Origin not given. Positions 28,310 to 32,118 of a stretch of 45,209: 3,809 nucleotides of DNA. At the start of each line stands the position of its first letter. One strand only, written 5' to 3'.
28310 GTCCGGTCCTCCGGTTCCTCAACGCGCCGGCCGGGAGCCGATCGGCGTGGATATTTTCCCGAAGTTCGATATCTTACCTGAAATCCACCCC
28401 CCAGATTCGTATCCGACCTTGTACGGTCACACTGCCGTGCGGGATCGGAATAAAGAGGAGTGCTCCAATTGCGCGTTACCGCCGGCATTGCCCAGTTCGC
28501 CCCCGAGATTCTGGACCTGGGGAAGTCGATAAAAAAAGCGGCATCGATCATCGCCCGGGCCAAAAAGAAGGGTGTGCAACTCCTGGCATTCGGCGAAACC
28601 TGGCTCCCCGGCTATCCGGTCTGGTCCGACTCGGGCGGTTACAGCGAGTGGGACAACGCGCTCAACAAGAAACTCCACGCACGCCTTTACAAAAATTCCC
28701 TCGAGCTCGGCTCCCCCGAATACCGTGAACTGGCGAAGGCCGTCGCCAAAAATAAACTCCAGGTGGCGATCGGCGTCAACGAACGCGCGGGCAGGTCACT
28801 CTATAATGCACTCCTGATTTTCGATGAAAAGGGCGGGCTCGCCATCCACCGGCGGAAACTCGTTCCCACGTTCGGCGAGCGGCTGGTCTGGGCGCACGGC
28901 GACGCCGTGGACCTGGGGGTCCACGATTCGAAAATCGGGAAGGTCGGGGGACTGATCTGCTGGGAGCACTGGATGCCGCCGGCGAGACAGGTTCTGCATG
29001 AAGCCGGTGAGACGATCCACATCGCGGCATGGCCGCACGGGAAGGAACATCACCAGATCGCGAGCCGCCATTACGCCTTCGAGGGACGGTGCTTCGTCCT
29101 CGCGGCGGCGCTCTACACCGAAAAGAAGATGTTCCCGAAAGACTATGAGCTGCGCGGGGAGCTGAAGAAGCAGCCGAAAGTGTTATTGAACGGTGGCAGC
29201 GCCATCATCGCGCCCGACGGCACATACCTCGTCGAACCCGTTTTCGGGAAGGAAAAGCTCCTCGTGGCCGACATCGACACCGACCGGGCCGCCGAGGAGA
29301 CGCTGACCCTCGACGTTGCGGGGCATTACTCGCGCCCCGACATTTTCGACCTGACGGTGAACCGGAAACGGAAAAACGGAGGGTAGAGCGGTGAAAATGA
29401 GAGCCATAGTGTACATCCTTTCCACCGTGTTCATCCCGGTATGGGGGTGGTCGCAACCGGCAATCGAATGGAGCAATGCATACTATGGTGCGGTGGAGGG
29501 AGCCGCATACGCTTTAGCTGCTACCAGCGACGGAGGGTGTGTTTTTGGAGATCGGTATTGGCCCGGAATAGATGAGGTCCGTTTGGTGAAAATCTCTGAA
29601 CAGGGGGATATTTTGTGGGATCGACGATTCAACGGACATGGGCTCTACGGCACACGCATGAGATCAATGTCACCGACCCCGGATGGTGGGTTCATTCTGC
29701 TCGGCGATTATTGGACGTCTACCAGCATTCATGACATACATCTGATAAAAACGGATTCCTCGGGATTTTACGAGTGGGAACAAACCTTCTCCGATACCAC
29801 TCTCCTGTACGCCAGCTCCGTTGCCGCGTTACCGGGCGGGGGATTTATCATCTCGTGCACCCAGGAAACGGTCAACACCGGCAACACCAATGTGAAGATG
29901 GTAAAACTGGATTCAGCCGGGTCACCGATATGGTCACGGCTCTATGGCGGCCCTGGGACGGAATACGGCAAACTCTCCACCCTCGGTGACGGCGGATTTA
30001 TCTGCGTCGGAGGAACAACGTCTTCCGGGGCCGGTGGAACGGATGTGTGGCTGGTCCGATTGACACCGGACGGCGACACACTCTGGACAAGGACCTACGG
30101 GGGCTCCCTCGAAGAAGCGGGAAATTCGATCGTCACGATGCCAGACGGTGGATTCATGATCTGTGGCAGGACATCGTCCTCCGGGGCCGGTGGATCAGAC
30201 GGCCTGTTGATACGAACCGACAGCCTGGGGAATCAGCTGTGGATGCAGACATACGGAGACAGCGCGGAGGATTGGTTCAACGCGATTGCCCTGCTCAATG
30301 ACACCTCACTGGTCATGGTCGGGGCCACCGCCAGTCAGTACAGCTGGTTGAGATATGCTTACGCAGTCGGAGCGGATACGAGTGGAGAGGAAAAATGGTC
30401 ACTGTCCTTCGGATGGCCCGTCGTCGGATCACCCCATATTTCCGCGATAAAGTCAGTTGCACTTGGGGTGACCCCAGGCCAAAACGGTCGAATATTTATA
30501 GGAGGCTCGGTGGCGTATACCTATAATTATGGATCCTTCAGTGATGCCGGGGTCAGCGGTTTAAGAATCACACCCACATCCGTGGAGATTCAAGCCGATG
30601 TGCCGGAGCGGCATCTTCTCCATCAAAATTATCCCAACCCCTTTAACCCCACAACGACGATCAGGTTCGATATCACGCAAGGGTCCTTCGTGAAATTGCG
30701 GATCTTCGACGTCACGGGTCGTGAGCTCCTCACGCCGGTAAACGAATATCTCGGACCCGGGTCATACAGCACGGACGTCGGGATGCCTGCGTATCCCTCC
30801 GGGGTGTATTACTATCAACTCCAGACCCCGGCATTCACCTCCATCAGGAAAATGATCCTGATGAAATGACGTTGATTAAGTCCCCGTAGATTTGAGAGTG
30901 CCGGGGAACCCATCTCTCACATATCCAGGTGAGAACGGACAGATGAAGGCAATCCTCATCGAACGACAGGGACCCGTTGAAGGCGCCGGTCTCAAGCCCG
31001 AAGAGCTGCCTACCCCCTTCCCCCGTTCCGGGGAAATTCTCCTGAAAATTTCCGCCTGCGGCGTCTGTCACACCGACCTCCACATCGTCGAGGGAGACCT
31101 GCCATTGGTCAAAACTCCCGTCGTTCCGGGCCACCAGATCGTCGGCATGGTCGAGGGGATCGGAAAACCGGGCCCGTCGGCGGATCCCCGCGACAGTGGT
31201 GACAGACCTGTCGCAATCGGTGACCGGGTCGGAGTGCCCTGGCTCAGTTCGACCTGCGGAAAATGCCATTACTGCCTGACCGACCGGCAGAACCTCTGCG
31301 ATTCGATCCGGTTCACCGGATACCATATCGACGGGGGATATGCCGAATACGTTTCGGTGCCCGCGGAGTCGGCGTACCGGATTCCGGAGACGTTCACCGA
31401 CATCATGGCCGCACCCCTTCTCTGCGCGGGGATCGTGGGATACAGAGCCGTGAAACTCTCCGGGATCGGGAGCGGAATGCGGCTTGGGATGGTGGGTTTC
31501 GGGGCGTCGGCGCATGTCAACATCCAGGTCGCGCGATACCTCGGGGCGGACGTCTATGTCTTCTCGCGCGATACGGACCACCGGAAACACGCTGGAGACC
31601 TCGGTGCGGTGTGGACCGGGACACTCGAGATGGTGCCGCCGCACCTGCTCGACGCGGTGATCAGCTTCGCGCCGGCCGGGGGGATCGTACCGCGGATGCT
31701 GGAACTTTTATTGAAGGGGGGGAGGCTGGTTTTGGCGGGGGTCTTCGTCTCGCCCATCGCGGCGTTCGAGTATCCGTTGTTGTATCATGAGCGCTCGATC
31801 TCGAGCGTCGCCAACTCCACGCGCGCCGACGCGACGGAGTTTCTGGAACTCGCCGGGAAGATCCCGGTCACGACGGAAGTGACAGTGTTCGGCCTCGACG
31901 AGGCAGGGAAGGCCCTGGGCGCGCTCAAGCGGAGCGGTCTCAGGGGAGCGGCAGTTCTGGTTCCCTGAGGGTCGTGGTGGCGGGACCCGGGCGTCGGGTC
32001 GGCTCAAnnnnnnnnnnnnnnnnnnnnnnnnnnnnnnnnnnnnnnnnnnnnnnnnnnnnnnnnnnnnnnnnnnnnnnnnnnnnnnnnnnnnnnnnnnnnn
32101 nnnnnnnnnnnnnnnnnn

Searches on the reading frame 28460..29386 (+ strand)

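Call 3: search_protein_families(library=pfam, proteins=[window:28460-29386:+], max_evalue=0.01)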
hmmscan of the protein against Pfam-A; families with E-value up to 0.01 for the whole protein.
window:28460-29386:+ (308 aa): 1 family
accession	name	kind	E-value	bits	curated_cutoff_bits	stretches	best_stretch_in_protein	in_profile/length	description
PF00795.27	CN_hydrolase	-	1e-42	146.7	23.2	1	8-278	2-252/256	Carbon-nitrogen hydrolase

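Call 4: search_protein_families(library=ncbifam, proteins=[window:28460-29386:+], max_evalue=0.01)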
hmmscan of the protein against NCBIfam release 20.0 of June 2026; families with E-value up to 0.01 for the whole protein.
window:28460-29386:+ (308 aa): 6 families
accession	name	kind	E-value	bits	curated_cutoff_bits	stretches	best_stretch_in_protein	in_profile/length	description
TIGR04048.1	nitrile_sll0784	equivalog_domain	2.8e-64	217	502.6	1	6-304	3-299/301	Nit6803 family nitrilase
TIGR03381.1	agmatine_aguB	equivalog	6.3e-11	42.1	410.25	1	19-199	13-182/279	N-carbamoylputrescine amidase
NF010588.0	PRK13981.1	equivalog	2.6e-10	39.3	479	1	7-196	6-181/546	NAD+ synthase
NF040852.1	nitrile_Arch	equivalog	4.6e-08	32.5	500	1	9-186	4-165/262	nitrilase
NF043013.1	DeGluthAmidYersProt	equivalog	0.0001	21.6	500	1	139-218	131-212/278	deaminated glutathione amidase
NF009803.0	PRK13287.1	equivalog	0.00011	21.1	406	1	81-178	78-177/333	formamidase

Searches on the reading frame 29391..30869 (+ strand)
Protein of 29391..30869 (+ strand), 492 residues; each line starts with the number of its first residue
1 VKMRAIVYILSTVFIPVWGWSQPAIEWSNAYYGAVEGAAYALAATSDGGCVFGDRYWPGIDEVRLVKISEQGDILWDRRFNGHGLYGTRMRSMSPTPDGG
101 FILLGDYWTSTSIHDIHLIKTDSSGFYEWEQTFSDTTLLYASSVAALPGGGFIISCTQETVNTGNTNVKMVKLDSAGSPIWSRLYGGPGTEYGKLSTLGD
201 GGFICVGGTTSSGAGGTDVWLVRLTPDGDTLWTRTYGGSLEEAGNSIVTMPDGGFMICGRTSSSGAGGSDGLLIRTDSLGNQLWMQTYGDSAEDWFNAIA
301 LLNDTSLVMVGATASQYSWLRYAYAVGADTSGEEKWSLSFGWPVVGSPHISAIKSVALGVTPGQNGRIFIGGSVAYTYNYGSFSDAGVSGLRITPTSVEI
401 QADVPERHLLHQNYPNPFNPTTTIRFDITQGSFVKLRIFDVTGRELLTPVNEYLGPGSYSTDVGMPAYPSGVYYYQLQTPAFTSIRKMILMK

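Call 70: search_protein_families(library=pfam, proteins=[window:29391-30869:+], max_evalue=0.0001)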
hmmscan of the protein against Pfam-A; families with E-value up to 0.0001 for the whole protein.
window:29391-30869:+ (492 aa): 1 family
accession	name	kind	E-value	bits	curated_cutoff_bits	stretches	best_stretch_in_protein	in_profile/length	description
PF18962.6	Por_Secre_tail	-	3e-06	27.9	27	1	414-489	2-74/75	Secretion system C-terminal sorting domain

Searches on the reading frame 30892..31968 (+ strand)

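Call 70: search_protein_families(library=pfam, proteins=[window:30892-31968:+], max_evalue=0.0001)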
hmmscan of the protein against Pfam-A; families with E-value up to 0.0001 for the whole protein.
window:30892-31968:+ (358 aa): 2 families
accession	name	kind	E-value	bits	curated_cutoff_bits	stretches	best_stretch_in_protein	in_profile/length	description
PF08240.17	ADH_N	-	6e-28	97.6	23.5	1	46-166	2-104/104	Alcohol dehydrogenase GroES-like domain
PF00107.32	ADH_zinc_N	-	1.7e-08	34.9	31.8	1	209-320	5-126/129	Zinc-binding dehydrogenase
